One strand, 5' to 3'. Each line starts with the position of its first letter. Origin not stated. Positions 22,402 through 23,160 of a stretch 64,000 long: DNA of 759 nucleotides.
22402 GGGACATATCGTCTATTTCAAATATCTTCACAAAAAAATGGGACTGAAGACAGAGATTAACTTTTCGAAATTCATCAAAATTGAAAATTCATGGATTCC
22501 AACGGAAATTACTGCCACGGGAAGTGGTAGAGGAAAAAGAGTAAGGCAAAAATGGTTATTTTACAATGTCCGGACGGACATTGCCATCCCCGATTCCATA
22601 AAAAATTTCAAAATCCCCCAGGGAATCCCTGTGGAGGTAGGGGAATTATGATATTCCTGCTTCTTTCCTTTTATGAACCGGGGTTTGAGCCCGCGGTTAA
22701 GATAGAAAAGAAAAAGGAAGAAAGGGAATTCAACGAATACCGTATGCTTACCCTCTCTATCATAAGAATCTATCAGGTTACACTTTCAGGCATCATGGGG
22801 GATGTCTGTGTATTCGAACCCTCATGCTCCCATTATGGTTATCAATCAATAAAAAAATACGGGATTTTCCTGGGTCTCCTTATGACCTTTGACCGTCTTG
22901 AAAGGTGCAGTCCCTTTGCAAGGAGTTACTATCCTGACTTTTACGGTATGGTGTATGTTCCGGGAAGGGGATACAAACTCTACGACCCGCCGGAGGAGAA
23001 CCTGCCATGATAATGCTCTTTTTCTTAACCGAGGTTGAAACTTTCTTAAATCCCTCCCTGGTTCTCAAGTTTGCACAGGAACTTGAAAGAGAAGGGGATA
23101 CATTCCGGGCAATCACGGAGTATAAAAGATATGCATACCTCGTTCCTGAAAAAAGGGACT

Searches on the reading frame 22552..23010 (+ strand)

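Call 36: search_protein_families(library=pfam, proteins=[window:22552-23010:+], max_evalue=0.00001)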
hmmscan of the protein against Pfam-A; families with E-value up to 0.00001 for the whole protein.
window:22552-23010:+ (152 aa): 1 family
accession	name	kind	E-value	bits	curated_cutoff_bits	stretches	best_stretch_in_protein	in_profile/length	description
PF01809.23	YidD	-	7.5e-19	67.7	27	1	66-125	3-62/67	Putative membrane protein insertion efficiency factor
